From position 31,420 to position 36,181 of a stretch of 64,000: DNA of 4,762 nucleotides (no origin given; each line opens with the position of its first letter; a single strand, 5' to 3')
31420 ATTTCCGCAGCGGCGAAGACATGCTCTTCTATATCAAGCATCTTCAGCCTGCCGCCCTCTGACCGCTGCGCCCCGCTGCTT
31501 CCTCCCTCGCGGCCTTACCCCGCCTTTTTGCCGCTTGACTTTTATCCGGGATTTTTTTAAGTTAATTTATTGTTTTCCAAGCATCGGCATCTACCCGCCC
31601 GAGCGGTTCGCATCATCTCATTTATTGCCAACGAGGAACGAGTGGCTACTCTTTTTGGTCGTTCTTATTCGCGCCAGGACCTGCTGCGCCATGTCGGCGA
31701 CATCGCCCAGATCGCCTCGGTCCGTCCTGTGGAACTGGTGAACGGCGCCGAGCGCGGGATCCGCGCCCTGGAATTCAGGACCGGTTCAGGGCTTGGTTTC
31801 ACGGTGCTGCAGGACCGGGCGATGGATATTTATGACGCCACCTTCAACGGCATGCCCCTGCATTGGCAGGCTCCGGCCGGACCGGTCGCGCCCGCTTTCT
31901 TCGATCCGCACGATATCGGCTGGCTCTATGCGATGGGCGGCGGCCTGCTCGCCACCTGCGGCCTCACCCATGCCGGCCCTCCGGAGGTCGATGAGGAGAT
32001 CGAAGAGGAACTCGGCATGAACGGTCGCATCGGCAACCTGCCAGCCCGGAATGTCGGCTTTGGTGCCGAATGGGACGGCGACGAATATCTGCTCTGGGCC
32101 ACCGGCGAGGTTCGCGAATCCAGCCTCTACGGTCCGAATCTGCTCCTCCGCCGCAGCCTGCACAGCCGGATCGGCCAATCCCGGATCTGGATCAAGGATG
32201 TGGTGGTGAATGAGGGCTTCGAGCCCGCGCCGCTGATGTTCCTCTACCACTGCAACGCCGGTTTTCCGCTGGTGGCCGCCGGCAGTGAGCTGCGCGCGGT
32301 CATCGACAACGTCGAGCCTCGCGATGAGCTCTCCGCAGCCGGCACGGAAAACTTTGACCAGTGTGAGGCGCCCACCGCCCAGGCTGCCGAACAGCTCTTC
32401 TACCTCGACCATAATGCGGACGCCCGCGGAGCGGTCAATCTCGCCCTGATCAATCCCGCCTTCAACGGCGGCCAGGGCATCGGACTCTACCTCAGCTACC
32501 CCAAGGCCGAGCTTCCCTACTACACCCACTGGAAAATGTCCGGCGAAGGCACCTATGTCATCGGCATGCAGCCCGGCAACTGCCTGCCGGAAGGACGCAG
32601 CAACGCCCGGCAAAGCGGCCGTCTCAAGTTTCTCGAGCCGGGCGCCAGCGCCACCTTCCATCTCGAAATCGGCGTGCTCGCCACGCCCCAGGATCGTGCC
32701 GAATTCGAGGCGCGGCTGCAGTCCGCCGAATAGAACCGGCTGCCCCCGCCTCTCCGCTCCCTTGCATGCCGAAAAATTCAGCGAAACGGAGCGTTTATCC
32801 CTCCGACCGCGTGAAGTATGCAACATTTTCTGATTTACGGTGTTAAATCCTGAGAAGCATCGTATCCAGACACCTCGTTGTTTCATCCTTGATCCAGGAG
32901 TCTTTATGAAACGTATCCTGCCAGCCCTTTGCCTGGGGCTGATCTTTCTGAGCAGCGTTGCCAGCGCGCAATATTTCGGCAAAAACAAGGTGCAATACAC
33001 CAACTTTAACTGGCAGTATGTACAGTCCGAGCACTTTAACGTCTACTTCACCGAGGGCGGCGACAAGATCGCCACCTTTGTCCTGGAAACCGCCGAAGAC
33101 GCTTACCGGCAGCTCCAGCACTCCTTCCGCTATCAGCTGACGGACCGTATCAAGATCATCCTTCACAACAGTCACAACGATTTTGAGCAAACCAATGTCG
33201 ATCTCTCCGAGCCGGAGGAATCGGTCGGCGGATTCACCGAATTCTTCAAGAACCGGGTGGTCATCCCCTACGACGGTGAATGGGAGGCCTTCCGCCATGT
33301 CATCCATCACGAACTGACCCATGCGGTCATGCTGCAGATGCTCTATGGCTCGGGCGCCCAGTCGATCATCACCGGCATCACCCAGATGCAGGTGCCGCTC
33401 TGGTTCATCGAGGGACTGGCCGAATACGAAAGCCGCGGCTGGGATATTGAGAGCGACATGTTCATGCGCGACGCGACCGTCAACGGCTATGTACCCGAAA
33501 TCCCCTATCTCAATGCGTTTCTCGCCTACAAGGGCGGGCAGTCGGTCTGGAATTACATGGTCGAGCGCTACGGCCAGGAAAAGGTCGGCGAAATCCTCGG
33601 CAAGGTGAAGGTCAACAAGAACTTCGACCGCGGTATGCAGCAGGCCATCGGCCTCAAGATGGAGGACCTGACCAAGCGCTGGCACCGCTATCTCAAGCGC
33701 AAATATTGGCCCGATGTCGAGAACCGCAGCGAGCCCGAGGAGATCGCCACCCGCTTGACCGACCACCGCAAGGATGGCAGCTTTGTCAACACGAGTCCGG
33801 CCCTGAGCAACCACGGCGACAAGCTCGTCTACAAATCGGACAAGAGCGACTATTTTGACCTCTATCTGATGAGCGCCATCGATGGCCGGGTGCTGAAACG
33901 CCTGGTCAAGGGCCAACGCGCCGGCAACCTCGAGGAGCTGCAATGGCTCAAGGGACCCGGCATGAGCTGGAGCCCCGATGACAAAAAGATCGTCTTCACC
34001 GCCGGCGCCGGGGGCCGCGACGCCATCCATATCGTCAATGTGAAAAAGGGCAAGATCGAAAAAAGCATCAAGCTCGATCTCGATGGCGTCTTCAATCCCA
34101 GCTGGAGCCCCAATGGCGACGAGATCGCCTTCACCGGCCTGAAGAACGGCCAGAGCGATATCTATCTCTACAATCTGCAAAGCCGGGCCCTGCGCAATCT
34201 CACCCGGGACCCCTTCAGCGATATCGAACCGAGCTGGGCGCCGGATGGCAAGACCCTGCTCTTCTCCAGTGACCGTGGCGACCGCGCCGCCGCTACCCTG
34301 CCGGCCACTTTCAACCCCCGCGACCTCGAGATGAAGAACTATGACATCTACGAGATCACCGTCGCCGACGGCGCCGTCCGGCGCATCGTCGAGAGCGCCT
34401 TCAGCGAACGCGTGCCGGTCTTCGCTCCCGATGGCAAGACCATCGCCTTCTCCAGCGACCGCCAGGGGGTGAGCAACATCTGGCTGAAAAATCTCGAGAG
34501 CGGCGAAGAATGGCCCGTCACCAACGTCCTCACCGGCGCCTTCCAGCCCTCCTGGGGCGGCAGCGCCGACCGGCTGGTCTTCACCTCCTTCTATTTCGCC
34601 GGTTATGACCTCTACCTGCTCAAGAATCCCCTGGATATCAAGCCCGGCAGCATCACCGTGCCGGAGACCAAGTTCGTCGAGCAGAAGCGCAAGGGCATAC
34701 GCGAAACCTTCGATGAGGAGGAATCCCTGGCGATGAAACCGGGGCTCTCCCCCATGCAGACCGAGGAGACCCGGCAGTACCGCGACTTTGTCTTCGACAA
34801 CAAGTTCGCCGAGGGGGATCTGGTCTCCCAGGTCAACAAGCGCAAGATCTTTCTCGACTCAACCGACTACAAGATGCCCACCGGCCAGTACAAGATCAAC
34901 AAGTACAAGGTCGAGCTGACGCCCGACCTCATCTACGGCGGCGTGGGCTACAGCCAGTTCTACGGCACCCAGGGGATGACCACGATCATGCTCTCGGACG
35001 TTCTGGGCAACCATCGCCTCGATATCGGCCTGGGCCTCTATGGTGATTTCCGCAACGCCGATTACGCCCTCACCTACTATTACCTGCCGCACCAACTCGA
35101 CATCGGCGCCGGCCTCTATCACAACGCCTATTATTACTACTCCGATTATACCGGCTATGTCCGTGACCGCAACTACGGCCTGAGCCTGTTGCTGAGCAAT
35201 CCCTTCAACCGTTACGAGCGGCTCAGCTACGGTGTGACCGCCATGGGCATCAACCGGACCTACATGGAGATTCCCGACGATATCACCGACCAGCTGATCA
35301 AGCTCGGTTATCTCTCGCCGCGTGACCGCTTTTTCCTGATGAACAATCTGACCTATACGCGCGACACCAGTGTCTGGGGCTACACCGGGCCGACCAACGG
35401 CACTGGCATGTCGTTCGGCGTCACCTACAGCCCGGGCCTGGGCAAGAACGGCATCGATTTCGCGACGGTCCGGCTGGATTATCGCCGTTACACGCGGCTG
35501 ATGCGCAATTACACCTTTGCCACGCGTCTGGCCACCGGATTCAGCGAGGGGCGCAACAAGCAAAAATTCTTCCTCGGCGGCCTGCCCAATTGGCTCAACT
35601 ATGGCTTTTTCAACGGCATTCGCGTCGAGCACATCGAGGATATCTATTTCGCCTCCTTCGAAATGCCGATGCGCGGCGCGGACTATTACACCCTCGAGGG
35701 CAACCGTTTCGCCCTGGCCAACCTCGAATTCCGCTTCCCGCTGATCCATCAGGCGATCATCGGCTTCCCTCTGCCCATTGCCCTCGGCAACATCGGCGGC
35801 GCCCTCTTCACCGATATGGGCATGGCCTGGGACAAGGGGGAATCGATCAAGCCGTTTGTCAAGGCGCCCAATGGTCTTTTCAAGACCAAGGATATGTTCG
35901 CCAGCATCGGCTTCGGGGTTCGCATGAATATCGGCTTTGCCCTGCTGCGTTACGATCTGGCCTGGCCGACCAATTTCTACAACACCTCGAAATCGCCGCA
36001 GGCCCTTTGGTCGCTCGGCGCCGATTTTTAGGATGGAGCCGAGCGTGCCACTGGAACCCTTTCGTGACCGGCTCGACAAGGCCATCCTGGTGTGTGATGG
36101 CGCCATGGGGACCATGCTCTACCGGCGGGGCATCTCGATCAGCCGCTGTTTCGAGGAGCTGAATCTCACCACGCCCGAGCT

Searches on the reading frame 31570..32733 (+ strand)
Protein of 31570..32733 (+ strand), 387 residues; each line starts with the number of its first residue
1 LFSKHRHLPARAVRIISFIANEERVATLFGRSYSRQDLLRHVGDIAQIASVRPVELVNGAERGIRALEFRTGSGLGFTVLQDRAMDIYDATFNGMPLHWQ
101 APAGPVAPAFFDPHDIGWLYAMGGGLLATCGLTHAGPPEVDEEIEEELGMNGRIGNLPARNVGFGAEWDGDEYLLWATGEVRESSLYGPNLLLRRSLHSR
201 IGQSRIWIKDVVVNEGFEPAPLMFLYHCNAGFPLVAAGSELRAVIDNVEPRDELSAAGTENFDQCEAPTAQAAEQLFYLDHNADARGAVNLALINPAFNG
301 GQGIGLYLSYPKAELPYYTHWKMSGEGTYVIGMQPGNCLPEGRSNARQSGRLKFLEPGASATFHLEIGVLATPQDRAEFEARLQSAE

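Call 42: search_protein_families(library=ncbifam, proteins=[window:31570-32733:+], max_evalue=0.001)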
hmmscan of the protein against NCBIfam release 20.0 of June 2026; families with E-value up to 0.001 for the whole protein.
window:31570-32733:+ (387 aa): 0 families

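Call 76: search_protein_families(library=pfam, proteins=[window:31570-32733:+], max_evalue=0.01)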
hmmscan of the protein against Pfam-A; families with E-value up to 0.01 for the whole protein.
window:31570-32733:+ (387 aa): 1 family
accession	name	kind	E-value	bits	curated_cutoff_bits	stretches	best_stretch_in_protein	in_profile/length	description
PF14486.12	DUF4432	-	5.1e-96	321.5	32.5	1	62-369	2-304/304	Domain of unknown function (DUF4432)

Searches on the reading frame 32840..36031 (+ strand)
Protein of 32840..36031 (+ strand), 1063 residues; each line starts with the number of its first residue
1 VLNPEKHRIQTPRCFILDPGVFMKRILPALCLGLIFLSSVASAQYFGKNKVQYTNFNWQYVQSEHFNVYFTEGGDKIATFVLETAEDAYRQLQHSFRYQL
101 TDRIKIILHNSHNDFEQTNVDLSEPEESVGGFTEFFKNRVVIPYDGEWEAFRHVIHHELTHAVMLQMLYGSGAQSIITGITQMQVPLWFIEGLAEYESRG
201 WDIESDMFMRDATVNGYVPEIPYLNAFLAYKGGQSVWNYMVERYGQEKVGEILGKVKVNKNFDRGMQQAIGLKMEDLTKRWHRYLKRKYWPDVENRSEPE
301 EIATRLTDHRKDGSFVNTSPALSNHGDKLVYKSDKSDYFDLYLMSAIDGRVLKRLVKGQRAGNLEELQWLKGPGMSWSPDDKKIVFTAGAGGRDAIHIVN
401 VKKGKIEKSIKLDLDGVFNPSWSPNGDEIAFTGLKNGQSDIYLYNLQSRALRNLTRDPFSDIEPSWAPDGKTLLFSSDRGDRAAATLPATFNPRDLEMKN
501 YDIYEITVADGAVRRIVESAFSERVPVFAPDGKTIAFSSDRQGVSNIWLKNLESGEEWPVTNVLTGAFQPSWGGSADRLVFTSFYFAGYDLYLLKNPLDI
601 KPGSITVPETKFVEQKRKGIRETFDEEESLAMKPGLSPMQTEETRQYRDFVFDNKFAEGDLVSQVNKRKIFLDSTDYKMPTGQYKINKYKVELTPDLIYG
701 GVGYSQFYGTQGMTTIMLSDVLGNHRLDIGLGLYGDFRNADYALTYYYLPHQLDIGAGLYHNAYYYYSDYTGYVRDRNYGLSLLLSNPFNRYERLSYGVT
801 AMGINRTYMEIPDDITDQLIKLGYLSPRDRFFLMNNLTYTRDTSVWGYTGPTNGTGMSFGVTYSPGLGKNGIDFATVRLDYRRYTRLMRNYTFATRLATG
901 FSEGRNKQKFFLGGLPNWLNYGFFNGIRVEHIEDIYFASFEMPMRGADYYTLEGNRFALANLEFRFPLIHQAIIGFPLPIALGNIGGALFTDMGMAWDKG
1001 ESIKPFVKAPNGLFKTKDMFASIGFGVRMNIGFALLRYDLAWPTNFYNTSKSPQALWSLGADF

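Call 42: search_protein_families(library=ncbifam, proteins=[window:32840-36031:+], max_evalue=0.001)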
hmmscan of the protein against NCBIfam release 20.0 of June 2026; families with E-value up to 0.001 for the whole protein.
window:32840-36031:+ (1063 aa): 9 families
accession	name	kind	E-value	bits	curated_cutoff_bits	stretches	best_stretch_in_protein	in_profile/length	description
TIGR02800.1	propeller_TolB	equivalog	1.2e-43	149.7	343.15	2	376-480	197-300/418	Tol-Pal system beta propeller repeat protein TolB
NF002183.0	PRK01029.1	equivalog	9.5e-26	90.8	405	2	320-480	236-392/429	Tol-Pal system protein TolB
TIGR03303.1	OM_YaeT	equivalog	6.1e-15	54.6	297.15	1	698-1062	400-740/741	outer membrane protein assembly factor BamA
NF053518.1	DipepPtdsDpp5Prph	equivalog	4.6e-14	51.9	900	1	418-481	198-270/655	dipeptidyl-peptidase Dpp5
NF033523.0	lasso_peptidase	equivalog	1.2e-13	50.7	400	1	419-485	92-158/638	Atxe2 family lasso peptide isopeptidase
NF003124.0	PRK04043.1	equivalog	8e-12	44.7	428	1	382-480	201-298/419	Tol-Pal system protein TolB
NF052279.1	lipo_TamL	exception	1.6e-07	30.2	400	1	874-1044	561-716/747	translocation and assembly module lipoprotein TamL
NF033876.2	flagella_HExxH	equivalog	2.8e-07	30.3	205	1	153-272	131-247/384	flagellinolysin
TIGR04275.1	beta_prop_Msarc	repeat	1.6e-05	24.5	85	0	426-447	18-39/40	beta-propeller repeat protein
